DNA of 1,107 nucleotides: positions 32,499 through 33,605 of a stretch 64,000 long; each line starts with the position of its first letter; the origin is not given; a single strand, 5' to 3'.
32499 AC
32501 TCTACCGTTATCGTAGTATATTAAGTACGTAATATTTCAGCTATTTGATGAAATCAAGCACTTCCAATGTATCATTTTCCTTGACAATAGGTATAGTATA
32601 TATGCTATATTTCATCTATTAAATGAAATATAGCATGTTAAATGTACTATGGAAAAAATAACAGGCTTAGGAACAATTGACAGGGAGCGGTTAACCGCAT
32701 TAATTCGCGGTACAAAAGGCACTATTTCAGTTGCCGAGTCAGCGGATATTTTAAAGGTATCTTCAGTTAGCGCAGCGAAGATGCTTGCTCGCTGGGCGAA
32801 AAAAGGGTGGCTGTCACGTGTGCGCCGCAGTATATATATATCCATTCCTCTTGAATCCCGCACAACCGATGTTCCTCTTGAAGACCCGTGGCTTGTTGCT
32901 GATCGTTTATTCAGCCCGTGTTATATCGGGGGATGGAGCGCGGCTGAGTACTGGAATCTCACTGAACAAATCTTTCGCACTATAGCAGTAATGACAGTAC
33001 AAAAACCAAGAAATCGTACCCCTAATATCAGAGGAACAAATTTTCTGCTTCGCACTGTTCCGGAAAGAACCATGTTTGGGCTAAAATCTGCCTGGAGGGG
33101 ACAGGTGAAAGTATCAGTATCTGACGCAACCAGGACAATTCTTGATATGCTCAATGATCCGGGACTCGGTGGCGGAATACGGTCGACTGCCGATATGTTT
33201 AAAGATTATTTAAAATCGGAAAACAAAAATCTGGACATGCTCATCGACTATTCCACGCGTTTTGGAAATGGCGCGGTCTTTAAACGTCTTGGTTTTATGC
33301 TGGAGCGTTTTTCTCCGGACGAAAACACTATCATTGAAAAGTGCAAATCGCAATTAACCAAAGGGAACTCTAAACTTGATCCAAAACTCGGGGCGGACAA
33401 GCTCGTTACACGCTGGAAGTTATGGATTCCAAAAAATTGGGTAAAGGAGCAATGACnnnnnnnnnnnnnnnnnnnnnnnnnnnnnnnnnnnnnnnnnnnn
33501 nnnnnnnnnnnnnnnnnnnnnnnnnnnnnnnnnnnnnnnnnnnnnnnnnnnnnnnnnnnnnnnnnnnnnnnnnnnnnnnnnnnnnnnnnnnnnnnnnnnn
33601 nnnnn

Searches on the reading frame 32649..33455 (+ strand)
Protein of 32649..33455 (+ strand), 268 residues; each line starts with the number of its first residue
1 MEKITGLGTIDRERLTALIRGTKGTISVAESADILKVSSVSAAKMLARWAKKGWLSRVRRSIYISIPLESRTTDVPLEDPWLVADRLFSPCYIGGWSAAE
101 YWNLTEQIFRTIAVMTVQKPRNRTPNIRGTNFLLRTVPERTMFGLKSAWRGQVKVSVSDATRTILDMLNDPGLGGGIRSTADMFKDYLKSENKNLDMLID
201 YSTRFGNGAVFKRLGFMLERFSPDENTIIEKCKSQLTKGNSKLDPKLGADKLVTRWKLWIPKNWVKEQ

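Call 3: search_protein_families(library=pfam, proteins=[window:32649-33455:+], max_evalue=1)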
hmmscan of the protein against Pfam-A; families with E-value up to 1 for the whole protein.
window:32649-33455:+ (268 aa): 7 families
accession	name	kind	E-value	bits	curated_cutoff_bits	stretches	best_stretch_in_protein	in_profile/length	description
PF13338.12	AbiEi_4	-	1.7e-07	31.6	25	1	13-64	1-47/49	Transcriptional regulator, AbiEi antitoxin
PF13545.12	HTH_Crp_2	-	0.0072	16.7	27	1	26-64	23-61/70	Crp-like helix-turn-helix domain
PF09407.15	AbiEi_1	-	0.026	15.2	22.2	1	89-219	16-141/142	AbiEi antitoxin C-terminal domain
PF01325.25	Fe_dep_repress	-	0.032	14.9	26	1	21-56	18-53/60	Iron dependent repressor, N-terminal DNA binding domain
PF12802.13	MarR_2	-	0.076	13.6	27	1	15-59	11-54/61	MarR family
PF01047.28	MarR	-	0.13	12.6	24.6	1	23-59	15-51/59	MarR family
PF19104.5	DUF5791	-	0.25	11.9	27.4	1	4-39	21-56/124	Family of unknown function (DUF5791)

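Call 4: search_protein_families(library=ncbifam, proteins=[window:32649-33455:+], max_evalue=1)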
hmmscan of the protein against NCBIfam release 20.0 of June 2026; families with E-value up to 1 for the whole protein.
window:32649-33455:+ (268 aa): 1 family
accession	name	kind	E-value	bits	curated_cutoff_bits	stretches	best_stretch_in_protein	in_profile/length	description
NF047376.1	TAA_AbiEi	equivalog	0.041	13.6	150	1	28-73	23-69/172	type IV toxin-antitoxin system AbiEi family antitoxin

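Call 39: search_protein_families(library=padloc, proteins=[window:32649-33455:+], max_evalue=0.01)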
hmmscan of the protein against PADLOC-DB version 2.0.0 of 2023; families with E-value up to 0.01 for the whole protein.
window:32649-33455:+ (268 aa): 28 families (the best 25 are shown)
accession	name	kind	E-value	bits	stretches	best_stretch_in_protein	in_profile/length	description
PDLC02271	AbiEi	-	3.7e-113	375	1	5-266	4-263/263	AbiEi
PDLC02267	AbiEi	-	4.5e-51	171.7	1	15-259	10-239/252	AbiEi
PDLC02269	AbiEi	-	1.4e-24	84.8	1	37-266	23-242/251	AbiEi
PDLC02270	AbiEi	-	4.3e-23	79.7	1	28-267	15-260/265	AbiEi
PDLC02276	AbiEi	-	7.4e-23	79.4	1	22-219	14-206/270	AbiEi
PDLC02287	AbiEi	-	5.8e-22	76.5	1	33-264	20-240/253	AbiEi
PDLC02266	AbiEi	-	1.2e-19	68.7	1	23-260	15-250/258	AbiEi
PDLC02282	AbiEi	-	2.5e-16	57.8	1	23-243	15-233/260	AbiEi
PDLC02225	AbiEi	-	1.3e-14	52.4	1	43-206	32-182/198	AbiEi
PDLC02275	AbiEi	-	5.6e-13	47.3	1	43-203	25-170/184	AbiEi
PDLC02241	AbiEi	-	5.7e-13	47.1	1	28-212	14-189/199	AbiEi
PDLC02272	AbiEi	-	5.7e-13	47.1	1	30-219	17-196/200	AbiEi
PDLC02245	AbiEi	-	7.3e-12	43.4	1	47-213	29-188/194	AbiEi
PDLC02237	AbiEi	-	3.3e-10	38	1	154-246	178-268/285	AbiEi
PDLC02252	AbiEi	-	1.9e-09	35.5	1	33-234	25-225/259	AbiEi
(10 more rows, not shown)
